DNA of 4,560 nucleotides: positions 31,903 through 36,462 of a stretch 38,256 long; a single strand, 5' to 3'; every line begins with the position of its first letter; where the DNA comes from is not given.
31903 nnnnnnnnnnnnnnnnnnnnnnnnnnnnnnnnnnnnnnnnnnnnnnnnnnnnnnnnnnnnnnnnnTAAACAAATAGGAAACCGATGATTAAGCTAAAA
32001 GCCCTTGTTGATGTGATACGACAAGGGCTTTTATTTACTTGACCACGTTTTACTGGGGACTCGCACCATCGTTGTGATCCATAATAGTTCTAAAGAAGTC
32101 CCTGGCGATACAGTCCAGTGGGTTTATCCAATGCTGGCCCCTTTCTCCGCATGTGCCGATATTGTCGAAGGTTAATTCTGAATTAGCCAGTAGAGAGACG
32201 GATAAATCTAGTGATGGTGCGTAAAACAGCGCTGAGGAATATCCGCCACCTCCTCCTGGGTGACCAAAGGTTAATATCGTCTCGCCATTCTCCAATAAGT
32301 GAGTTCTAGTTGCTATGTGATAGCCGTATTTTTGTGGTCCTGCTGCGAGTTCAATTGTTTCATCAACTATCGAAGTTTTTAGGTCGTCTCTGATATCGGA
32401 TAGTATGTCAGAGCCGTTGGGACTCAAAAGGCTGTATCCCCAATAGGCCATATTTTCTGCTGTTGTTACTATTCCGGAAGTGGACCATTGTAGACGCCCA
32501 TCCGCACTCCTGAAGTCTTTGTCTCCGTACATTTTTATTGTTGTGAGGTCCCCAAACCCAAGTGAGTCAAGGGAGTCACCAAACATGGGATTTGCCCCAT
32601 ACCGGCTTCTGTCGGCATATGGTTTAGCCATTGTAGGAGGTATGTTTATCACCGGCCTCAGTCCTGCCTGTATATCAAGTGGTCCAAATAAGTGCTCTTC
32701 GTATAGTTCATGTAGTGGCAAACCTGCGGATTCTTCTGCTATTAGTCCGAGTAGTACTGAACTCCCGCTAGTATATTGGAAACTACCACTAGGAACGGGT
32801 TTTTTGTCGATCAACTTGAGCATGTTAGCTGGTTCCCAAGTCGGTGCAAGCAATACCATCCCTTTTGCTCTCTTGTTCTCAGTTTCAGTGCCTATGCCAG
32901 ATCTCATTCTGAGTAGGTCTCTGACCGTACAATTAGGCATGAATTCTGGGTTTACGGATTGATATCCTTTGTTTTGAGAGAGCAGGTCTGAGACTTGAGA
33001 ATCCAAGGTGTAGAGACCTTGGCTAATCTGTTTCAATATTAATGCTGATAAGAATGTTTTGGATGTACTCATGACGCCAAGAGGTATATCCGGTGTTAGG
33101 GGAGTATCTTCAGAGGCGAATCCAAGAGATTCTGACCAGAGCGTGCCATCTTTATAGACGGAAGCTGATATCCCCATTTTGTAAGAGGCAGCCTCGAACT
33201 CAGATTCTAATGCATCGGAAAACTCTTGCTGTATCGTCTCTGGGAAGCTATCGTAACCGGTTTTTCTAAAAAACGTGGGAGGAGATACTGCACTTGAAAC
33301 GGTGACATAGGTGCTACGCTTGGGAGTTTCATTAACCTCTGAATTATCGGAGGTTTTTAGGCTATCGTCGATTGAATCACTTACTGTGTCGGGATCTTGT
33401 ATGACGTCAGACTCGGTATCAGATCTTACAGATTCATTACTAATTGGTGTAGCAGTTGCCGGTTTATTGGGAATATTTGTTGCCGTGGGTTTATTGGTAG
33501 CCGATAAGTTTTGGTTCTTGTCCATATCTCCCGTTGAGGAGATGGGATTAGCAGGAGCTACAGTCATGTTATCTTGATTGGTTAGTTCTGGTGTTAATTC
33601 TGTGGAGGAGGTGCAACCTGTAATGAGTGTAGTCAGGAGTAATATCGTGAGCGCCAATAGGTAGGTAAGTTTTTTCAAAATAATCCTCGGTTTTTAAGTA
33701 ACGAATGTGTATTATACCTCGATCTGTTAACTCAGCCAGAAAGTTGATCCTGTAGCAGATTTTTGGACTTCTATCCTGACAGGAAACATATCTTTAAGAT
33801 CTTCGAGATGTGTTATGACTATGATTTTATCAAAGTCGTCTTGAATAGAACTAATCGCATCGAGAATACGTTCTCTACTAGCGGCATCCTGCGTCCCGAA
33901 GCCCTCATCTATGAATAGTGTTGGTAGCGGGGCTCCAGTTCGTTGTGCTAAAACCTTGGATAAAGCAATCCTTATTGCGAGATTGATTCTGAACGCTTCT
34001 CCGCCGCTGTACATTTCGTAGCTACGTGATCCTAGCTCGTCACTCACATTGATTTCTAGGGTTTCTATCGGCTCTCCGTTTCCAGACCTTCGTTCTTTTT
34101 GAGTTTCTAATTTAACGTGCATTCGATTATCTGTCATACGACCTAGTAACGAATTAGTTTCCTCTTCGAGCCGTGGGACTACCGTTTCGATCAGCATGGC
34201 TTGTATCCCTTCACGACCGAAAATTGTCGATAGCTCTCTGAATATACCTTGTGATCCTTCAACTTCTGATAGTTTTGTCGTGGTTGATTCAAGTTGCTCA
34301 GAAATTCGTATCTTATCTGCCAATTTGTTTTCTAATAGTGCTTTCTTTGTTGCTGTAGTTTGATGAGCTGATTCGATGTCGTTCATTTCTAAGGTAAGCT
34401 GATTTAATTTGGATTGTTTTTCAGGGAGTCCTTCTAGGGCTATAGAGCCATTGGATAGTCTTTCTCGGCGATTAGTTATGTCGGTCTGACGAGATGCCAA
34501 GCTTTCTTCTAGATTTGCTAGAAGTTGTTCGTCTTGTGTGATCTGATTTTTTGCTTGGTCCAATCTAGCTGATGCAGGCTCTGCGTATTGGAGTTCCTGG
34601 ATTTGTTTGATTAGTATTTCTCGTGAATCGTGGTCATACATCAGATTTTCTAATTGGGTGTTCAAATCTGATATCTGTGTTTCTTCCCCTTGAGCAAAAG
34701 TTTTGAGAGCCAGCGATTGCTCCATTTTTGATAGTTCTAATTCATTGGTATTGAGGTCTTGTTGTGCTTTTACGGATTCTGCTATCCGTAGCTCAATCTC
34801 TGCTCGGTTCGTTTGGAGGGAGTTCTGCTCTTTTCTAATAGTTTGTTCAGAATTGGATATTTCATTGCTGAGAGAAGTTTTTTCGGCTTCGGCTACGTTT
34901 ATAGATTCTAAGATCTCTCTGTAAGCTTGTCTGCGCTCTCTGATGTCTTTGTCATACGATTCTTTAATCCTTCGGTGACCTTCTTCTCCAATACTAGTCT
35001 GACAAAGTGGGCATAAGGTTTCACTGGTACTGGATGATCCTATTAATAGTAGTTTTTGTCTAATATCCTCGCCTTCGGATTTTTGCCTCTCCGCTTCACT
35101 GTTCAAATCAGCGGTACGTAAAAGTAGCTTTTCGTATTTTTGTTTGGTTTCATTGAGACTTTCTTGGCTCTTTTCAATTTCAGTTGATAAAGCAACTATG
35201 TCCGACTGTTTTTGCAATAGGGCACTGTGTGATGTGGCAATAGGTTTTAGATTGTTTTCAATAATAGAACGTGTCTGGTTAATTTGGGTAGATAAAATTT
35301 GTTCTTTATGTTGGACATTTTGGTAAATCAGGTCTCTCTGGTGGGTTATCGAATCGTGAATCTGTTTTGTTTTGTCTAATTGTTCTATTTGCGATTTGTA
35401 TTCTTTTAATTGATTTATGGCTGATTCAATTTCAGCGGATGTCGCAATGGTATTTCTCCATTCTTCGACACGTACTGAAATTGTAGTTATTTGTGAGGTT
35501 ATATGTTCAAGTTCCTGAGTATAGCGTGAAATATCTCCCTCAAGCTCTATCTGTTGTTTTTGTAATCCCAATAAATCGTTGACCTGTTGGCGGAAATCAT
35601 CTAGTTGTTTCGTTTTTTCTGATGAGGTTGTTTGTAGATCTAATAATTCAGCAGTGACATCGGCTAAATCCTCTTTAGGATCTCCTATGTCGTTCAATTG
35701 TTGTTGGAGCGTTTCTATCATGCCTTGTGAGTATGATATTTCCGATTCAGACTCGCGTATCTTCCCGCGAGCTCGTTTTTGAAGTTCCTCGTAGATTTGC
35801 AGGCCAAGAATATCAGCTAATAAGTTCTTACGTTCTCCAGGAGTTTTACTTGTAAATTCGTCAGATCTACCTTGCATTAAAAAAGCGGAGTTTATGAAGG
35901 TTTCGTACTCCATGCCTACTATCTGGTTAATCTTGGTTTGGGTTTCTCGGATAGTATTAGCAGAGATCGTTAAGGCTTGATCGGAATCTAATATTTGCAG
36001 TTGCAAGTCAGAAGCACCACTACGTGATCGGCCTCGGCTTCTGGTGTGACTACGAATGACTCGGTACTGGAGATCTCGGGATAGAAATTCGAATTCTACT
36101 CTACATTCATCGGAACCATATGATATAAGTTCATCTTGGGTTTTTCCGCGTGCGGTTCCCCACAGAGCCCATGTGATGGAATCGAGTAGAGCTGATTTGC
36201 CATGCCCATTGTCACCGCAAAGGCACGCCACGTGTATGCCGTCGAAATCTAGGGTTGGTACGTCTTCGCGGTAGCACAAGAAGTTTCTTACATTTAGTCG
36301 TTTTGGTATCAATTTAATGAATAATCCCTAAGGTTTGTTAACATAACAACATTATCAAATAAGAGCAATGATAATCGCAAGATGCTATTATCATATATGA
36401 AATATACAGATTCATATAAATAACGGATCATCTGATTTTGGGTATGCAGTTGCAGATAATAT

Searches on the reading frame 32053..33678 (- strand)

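Call 46: search_protein_families(library=pfam, proteins=[window:32053-33678:-], max_evalue=0.00001)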
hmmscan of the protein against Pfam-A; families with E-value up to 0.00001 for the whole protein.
window:32053-33678:- (542 aa): 1 family
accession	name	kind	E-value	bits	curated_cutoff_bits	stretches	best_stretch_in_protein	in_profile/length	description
PF00144.29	Beta-lactamase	-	3.1e-29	102.6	27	1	163-502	10-312/329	Beta-lactamase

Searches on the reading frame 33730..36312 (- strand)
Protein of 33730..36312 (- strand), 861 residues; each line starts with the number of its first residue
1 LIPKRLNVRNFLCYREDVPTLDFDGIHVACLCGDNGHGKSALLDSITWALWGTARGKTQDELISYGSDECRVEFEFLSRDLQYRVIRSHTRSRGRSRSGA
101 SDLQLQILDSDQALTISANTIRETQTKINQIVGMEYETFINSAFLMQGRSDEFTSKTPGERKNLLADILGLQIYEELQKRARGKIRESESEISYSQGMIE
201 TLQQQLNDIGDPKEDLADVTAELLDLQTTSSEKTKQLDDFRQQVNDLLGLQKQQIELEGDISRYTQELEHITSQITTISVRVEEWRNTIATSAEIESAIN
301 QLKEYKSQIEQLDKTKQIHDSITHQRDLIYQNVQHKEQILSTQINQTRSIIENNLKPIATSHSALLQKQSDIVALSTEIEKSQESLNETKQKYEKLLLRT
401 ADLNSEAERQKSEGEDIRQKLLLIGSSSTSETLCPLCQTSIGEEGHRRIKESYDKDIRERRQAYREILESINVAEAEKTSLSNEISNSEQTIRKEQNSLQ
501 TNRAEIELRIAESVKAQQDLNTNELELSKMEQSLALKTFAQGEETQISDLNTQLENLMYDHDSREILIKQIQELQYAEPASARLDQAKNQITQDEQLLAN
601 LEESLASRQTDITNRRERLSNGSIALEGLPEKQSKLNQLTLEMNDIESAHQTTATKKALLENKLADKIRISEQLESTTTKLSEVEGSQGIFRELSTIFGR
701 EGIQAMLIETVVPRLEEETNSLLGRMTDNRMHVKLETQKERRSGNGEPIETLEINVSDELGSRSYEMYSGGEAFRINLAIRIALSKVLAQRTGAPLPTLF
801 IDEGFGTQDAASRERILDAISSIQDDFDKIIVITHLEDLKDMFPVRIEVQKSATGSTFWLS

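Call 46: search_protein_families(library=pfam, proteins=[window:33730-36312:-], max_evalue=0.00001)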
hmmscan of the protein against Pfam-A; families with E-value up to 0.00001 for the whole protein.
window:33730-36312:- (861 aa): 3 families
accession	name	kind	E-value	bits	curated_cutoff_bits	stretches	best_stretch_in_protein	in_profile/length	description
PF13476.12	AAA_23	-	7.6e-10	40.2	27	0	5-236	1-155/201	AAA domain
PF02463.25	SMC_N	-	2.8e-07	30.7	40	1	4-83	3-90/220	RecF/RecN/SMC N terminal domain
PF13558.12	SbcC_Walker_B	-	5.8e-07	30.1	27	1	727-820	4-88/90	SbcC/RAD50-like, Walker B motif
